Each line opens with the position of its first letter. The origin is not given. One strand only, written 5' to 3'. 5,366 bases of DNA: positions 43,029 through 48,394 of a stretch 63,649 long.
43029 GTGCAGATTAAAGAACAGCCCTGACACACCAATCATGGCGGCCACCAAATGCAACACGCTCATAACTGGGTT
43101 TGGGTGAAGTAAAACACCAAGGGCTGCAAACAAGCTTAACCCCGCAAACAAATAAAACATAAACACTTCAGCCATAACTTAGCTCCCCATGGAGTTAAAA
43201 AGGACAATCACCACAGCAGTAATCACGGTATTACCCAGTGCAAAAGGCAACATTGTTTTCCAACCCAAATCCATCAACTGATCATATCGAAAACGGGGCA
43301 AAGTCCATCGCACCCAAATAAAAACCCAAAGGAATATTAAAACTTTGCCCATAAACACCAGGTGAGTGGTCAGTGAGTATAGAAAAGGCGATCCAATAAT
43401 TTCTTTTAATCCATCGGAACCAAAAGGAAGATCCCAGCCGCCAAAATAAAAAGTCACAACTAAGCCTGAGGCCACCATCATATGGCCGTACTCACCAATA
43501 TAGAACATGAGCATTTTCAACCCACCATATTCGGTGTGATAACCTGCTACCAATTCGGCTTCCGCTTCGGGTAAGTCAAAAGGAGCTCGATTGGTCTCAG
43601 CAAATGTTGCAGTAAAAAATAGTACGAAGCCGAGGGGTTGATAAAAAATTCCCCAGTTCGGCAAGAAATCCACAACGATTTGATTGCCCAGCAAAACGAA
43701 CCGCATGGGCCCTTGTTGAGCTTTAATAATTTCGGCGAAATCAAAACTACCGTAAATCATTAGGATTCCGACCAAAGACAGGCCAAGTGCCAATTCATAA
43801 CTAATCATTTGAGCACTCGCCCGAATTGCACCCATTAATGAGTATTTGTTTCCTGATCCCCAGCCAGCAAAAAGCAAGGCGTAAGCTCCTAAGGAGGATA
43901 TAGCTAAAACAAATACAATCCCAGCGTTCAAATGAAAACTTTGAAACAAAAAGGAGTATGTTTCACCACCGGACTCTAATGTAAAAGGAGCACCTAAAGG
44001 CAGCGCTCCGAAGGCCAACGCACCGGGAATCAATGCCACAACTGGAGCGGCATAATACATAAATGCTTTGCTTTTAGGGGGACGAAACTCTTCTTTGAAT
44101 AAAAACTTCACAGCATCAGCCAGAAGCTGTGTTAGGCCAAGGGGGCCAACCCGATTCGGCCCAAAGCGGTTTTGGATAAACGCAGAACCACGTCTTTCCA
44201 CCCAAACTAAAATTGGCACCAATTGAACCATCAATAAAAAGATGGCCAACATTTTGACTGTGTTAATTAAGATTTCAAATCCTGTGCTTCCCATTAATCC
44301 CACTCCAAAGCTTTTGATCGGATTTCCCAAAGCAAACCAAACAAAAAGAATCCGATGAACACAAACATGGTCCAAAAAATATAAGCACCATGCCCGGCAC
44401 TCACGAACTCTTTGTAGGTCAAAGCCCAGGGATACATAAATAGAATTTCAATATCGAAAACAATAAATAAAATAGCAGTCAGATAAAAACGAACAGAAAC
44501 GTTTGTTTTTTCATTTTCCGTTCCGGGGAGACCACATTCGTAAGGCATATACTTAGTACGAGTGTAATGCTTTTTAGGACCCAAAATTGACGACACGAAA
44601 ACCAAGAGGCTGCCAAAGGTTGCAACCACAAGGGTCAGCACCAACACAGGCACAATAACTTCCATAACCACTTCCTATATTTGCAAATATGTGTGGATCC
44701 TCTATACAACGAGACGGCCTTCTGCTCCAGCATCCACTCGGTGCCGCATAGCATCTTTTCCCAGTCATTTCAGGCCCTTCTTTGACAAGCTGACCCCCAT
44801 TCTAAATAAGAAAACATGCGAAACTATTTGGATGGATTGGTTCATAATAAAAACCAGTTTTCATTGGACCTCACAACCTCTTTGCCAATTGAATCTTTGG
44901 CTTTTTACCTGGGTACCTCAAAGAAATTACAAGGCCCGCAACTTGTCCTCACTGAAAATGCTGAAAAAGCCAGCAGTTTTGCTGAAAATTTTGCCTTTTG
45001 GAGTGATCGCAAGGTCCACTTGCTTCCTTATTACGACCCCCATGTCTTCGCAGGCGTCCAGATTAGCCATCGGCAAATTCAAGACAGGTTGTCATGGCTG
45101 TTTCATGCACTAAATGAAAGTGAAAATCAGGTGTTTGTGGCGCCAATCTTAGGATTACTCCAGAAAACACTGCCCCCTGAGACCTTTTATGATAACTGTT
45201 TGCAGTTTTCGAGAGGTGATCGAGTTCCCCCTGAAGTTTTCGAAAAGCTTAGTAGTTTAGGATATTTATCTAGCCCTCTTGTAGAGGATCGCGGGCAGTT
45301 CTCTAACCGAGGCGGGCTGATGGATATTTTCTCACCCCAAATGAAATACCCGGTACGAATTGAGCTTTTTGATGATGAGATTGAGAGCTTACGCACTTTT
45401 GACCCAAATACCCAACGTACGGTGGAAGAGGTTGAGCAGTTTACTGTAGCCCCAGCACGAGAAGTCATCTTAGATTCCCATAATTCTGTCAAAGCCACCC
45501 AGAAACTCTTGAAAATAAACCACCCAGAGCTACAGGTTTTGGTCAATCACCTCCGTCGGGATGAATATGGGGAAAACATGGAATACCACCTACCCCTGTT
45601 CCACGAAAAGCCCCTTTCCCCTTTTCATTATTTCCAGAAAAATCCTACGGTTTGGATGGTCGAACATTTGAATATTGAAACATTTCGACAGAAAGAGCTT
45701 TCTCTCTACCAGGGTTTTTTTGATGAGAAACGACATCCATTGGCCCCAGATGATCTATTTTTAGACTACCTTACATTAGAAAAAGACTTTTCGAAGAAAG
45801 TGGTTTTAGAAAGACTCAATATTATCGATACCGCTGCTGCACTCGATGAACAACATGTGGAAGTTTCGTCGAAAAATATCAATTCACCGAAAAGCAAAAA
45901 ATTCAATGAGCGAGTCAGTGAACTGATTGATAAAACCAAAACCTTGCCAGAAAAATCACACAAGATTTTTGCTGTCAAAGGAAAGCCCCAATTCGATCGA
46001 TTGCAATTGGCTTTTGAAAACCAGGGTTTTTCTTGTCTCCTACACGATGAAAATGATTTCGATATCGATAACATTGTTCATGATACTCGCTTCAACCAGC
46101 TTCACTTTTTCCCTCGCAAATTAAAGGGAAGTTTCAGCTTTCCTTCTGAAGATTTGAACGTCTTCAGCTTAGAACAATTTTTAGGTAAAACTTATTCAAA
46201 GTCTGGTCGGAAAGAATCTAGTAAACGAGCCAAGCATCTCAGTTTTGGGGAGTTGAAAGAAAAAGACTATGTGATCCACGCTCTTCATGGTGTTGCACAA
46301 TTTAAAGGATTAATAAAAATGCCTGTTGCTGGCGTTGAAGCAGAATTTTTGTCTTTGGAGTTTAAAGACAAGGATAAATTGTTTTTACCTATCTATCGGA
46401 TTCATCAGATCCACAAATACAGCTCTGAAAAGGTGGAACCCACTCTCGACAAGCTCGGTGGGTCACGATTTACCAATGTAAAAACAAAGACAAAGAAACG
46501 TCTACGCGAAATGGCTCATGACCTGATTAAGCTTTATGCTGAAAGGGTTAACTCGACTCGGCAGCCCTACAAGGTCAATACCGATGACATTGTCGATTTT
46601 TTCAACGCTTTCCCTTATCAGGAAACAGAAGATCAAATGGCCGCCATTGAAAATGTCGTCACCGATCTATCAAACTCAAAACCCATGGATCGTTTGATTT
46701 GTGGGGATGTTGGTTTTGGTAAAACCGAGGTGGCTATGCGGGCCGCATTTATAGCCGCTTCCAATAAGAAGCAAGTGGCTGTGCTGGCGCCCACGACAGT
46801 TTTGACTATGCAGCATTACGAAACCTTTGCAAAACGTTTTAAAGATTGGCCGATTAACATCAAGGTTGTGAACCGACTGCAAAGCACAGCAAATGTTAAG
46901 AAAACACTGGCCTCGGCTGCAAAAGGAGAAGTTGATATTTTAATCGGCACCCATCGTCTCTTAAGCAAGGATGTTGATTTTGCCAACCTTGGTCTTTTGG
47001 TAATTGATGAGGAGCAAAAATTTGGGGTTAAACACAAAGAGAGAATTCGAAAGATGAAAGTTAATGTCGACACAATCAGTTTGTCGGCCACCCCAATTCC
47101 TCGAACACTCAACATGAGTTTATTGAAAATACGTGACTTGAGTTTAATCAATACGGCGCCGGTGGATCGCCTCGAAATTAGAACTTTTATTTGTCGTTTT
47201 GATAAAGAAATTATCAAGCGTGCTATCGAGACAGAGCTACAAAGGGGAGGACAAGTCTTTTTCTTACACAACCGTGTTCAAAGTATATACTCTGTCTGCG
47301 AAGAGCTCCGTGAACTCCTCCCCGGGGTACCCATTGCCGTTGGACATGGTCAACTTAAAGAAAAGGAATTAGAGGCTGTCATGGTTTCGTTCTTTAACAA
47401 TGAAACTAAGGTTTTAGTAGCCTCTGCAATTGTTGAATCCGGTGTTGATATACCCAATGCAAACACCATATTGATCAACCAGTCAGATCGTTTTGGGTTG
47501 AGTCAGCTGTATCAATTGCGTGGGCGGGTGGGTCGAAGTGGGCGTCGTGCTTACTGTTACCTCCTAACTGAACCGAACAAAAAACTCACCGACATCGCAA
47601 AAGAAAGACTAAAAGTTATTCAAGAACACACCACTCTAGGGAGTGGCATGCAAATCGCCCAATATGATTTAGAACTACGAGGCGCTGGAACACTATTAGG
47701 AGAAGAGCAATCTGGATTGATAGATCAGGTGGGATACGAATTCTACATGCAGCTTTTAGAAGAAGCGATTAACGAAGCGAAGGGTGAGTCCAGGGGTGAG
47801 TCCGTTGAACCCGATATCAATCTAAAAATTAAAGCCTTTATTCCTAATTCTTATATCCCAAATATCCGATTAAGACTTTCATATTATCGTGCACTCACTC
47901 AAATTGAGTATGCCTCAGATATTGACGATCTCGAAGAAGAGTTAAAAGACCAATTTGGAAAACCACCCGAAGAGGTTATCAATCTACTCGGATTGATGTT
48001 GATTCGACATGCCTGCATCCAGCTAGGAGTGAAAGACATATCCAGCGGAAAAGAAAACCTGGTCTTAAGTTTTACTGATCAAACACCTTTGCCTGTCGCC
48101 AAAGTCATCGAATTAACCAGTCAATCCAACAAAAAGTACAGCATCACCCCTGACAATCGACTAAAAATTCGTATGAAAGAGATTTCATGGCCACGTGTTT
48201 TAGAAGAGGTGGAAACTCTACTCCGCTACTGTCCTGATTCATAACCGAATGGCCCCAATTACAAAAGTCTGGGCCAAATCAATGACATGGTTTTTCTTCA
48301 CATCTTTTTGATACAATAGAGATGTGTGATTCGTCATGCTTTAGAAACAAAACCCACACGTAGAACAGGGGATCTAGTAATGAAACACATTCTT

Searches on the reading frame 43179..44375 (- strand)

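Call 95: search_protein_families(library=pfam, proteins=[window:43179-44375:-], max_evalue=0.00001)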
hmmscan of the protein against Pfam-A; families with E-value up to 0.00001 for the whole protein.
window:43179-44375:- (398 aa): 1 family
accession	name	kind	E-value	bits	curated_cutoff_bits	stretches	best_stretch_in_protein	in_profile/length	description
PF00146.26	NADHdh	-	4.5e-109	364.8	27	1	41-387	2-298/298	NADH dehydrogenase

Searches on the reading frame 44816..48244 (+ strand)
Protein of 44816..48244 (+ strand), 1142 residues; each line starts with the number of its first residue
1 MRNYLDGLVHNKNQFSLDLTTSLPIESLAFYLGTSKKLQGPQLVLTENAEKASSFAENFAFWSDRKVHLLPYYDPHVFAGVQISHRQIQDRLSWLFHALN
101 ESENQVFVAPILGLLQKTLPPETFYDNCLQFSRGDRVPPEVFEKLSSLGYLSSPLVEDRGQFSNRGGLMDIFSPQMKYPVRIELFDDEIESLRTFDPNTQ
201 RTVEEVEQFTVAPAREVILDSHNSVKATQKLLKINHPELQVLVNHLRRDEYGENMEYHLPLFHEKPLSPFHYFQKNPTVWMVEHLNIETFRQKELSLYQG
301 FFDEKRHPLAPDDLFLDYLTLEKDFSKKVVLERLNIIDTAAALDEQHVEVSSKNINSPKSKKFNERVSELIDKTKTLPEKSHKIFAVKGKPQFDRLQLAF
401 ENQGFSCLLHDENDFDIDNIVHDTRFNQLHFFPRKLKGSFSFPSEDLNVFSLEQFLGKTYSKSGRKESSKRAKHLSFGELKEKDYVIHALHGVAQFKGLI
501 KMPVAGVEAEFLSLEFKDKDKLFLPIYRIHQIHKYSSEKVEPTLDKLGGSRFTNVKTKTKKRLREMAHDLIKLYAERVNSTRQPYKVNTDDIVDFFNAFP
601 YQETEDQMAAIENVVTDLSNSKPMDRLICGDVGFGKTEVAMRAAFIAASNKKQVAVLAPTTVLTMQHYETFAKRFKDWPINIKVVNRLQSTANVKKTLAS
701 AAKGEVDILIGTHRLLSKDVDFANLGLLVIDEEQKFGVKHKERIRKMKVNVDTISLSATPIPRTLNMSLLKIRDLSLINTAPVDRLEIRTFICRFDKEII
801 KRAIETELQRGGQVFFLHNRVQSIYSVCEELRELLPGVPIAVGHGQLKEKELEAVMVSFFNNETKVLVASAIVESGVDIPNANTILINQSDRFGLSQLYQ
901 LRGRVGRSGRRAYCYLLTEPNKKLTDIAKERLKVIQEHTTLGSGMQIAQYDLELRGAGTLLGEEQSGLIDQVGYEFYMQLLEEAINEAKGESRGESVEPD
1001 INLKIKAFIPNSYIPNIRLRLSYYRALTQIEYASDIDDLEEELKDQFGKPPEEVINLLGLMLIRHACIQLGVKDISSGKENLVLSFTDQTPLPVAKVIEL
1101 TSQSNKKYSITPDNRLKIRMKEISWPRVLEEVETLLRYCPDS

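Call 95: search_protein_families(library=pfam, proteins=[window:44816-48244:+], max_evalue=0.00001)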
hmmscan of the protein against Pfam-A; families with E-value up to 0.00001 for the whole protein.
window:44816-48244:+ (1142 aa): 6 families
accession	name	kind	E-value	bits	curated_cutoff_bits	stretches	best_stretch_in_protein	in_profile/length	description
PF03461.20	TRCF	-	3.3e-25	88.7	25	1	1003-1095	1-93/95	TRCF domain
PF00270.35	DEAD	-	8.3e-25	87.9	26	1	604-765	1-164/167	DEAD/DEAH box helicase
PF17757.6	UvrB_inter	-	3.2e-22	78.9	22.9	1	131-216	3-90/91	UvrB interaction domain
PF00271.37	Helicase_C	-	1.6e-19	70.6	23.5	1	802-909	8-110/110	Helicase conserved C-terminal domain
PF02559.22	CarD_TRCF_RID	-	4.9e-14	52.6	23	1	480-536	1-57/57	CarD-like/TRCF RID domain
PF04851.21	ResIII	-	4e-09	37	22.5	1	604-760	5-162/164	Type III restriction enzyme, res subunit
